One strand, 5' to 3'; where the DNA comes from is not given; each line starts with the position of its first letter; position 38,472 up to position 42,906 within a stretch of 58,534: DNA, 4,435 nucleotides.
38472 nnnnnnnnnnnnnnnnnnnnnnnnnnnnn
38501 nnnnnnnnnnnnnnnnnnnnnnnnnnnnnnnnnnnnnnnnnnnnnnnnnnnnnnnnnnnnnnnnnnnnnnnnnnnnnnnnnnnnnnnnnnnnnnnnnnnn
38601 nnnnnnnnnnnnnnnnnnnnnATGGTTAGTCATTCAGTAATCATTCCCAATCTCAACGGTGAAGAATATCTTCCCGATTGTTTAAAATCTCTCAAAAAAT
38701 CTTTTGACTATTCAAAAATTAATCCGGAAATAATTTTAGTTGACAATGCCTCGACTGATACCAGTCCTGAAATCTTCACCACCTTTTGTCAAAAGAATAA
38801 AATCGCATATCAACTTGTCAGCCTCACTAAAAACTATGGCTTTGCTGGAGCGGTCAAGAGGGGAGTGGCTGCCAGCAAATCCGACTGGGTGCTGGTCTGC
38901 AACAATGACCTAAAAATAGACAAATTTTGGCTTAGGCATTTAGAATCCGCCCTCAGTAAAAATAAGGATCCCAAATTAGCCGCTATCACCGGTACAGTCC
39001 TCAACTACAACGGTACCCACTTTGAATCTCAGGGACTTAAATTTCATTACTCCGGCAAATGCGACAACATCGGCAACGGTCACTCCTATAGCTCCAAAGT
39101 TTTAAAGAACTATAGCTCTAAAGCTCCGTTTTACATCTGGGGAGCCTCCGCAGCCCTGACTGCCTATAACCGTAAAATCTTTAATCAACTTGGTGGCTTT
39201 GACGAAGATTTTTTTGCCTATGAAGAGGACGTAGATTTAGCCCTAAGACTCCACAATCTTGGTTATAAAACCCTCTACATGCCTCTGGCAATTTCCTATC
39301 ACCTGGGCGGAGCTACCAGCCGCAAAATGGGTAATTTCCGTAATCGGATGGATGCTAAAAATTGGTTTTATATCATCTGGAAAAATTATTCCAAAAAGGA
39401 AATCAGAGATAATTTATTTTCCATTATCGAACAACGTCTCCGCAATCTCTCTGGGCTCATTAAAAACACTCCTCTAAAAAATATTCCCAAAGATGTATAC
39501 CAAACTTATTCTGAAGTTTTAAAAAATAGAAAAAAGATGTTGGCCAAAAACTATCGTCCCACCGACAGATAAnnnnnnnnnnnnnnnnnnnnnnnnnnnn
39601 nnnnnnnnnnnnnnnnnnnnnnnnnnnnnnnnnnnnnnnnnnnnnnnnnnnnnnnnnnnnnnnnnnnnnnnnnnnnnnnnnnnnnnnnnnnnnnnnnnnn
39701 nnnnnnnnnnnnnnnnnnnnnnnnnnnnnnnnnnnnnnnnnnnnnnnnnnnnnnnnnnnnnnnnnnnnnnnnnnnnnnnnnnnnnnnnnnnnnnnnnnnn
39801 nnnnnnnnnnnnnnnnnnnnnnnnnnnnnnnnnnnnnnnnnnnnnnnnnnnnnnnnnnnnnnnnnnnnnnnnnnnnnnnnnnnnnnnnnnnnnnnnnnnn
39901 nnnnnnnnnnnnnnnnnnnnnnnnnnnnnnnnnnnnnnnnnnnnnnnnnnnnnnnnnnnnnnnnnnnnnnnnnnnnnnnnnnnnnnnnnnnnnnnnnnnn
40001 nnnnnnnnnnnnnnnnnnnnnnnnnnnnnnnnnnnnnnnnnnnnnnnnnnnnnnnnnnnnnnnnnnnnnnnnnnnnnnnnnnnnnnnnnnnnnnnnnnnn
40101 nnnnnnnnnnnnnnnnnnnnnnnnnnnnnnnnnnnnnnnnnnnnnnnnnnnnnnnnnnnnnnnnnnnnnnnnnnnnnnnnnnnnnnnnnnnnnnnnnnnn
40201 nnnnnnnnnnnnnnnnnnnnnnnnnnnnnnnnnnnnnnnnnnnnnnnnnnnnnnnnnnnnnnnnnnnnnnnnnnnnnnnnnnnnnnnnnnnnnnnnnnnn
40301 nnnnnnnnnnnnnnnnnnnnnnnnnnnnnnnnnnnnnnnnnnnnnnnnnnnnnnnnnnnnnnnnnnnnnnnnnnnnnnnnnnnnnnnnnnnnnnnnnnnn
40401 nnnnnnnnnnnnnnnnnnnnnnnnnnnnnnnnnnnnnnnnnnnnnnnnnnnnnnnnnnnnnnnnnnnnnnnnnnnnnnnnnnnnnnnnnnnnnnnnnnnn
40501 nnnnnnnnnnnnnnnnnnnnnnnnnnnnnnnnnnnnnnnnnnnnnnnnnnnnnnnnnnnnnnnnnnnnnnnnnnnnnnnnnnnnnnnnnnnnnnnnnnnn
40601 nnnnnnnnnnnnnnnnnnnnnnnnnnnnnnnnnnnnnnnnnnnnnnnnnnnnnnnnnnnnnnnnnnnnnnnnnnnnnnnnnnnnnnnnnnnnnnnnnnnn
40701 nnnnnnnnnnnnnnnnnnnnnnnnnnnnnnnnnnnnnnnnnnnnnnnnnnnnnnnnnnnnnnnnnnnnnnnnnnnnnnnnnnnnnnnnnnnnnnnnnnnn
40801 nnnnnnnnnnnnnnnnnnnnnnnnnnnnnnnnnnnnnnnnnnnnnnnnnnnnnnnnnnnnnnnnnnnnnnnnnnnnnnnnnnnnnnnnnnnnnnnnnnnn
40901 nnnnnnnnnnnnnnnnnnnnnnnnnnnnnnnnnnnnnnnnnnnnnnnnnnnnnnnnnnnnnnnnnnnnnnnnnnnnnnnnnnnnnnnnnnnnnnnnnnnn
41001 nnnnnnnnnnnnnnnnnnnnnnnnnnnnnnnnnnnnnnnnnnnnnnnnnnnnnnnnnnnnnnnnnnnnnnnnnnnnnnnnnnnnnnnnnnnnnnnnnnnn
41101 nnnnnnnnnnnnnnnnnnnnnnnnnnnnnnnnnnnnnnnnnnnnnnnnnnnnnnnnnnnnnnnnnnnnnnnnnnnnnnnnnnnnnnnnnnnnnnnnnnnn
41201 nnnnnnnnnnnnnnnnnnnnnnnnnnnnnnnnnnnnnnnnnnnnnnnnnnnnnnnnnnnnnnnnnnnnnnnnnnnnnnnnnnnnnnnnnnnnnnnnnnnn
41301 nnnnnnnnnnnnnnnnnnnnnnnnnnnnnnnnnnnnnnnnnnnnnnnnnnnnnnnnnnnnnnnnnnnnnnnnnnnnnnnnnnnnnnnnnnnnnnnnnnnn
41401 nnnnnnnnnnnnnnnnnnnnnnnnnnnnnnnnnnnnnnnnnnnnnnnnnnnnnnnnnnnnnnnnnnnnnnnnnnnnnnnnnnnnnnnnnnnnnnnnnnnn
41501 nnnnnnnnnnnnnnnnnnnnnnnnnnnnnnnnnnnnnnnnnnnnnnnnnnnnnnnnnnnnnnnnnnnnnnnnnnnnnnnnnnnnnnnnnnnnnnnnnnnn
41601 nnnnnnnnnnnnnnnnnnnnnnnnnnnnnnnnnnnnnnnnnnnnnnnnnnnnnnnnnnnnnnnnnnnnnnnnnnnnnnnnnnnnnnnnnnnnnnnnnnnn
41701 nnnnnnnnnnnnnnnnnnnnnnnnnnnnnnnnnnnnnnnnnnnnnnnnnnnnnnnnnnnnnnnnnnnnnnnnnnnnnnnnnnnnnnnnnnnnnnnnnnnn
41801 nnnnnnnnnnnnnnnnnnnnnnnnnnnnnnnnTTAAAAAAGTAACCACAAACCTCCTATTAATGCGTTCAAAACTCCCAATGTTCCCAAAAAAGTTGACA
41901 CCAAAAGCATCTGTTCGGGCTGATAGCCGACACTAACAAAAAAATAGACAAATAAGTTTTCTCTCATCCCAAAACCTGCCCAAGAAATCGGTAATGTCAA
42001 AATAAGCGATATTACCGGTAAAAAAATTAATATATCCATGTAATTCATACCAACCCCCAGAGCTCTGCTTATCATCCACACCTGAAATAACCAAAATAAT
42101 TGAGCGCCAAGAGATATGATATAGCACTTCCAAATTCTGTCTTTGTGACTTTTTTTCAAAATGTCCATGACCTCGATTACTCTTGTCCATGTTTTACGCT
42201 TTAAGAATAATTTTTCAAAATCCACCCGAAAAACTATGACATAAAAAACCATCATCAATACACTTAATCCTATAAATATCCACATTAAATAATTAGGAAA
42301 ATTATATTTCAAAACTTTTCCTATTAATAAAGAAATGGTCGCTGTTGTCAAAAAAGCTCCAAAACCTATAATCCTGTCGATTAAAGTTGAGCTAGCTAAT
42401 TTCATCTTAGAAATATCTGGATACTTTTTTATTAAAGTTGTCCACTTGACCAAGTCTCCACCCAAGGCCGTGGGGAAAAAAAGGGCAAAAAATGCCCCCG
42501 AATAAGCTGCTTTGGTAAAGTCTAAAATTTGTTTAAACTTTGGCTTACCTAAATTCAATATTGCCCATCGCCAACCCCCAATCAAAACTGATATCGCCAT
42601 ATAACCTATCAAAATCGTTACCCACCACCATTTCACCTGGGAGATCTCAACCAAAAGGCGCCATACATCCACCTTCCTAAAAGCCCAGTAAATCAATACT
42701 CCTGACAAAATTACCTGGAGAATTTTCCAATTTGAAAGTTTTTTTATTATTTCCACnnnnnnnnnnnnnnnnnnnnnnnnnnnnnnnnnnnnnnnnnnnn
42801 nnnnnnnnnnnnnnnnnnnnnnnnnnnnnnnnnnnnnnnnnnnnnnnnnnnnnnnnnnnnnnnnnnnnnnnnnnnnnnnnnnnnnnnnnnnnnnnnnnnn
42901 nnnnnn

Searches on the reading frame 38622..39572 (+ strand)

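Call 32: search_protein_families(library=pfam, proteins=[window:38622-39572:+], max_evalue=0.0001)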
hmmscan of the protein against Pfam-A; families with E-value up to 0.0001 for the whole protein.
window:38622-39572:+ (316 aa): 4 families
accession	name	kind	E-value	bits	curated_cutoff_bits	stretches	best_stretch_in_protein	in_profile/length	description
PF00535.33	Glycos_transf_2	-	6.4e-23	81.9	23.3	1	5-151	1-132/168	Glycosyl transferase family 2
PF10111.15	Glyco_tranf_2_2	-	1.2e-17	64.8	27.3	1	5-241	1-230/276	Glycosyltransferase like family 2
PF13641.12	Glyco_tranf_2_3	-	2.6e-10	41.2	27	1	5-236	4-220/230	Glycosyltransferase like family 2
PF13632.12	Glyco_trans_2_3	-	2.6e-08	34.3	27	1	109-251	18-144/198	Glycosyl transferase family group 2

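Call 42: search_protein_families(library=ncbifam, proteins=[window:38622-39572:+], max_evalue=0.001)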
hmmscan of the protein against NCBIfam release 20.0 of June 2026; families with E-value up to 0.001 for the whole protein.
window:38622-39572:+ (316 aa): 19 families
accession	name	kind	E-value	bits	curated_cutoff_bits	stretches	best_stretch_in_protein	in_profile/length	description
TIGR03965.1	mycofact_glyco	equivalog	2.1e-20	73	280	1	4-227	76-280/467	mycofactocin biosynthesis glycosyltransferase MftF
NF041875.1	EPS_EpsD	equivalog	8.2e-18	64.9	370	2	5-110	2-104/325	exopolysaccharide biosynthesis glycosyltransferase EpsD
TIGR03937.1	PgaC_IcaA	equivalog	6.7e-17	61.5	422.3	2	5-124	48-161/407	poly-beta-1,6-N-acetyl-D-glucosamine synthase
NF038302.1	EPS_HpsE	equivalog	2.4e-15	56.3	300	1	4-126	3-124/307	hormogonium polysaccharide biosynthesis glycosyltransferase HpsE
TIGR03111.1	glyc2_xrt_Gpos1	hypoth_equivalog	6.7e-14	51.5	363.95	1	5-212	52-250/439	TIGR03111 family XrtG-associated glycosyltransferase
TIGR04283.1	glyco_like_mftF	equivalog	1.5e-13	50.9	182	1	5-115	2-101/221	TIGR04283 family arsenosugar biosynthesis glycosyltransferase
NF038299.1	EPS_HpsN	equivalog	3.2e-11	42.8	425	1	5-232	4-225/317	hormogonium polysaccharide biosynthesis glycosyltransferase HpsN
NF007986.1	PRK10714.1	equivalog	3.7e-09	36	529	1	5-98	9-102/316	undecaprenyl-phosphate 4-deoxy-4-formamido-L-arabinose transferase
NF007482.0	PRK10073.1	equivalog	5.9e-09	35.4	423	1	5-109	9-109/334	glycosyltransferase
TIGR01556.1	rhamnosyltran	subfamily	1.8e-08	33.9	200.55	1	21-235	7-209/281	rhamnosyltransferase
NF047683.1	TeichurnBiosyTuaG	equivalog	5.2e-08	32.8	400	1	5-100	9-97/252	teichuronic acid biosynthesis protein TuaG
TIGR04440.1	glyco_TIGR04440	domain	2.2e-06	27.6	70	1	5-120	3-115/215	TIGR00180 family glycosyltransferase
NF047588.1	GlcsyltransPgfSStrep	equivalog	3.2e-06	26.6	500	1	5-99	4-98/308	glycosyltransferase PgfS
TIGR04242.1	nodulat_NodC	equivalog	1.3e-05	24.4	550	1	5-225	51-262/395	chitooligosaccharide synthase NodC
NF045692.1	OglycostaseCruG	equivalog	0.00011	21.3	600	1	3-98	42-139/386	2'-O-glycosyltransferase CruG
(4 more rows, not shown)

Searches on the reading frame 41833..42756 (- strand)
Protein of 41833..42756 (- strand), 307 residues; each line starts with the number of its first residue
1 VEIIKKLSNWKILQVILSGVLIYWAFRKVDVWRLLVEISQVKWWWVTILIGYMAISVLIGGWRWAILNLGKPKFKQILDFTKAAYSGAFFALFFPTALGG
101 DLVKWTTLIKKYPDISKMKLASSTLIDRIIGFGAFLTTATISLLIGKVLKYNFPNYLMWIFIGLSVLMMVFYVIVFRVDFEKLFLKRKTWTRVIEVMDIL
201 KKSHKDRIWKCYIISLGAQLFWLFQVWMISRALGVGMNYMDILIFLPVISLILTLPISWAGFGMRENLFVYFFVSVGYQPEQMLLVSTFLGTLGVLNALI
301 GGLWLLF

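Call 32: search_protein_families(library=pfam, proteins=[window:41833-42756:-], max_evalue=0.0001)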
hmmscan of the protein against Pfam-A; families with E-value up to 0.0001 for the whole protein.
window:41833-42756:- (307 aa): 1 family
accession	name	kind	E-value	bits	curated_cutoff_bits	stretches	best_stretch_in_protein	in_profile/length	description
PF03706.18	LPG_synthase_TM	-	5.2e-29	102.1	33.4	1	12-288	2-288/302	Lysylphosphatidylglycerol synthase TM region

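Call 42: search_protein_families(library=ncbifam, proteins=[window:41833-42756:-], max_evalue=0.001)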
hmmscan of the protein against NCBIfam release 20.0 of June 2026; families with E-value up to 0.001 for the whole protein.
window:41833-42756:- (307 aa): 1 family
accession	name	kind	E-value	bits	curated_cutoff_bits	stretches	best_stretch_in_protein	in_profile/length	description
TIGR00374.1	TIGR00374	subfamily_domain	1.2e-08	34.7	43.2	1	38-282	24-286/323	flippase-like domain-containing protein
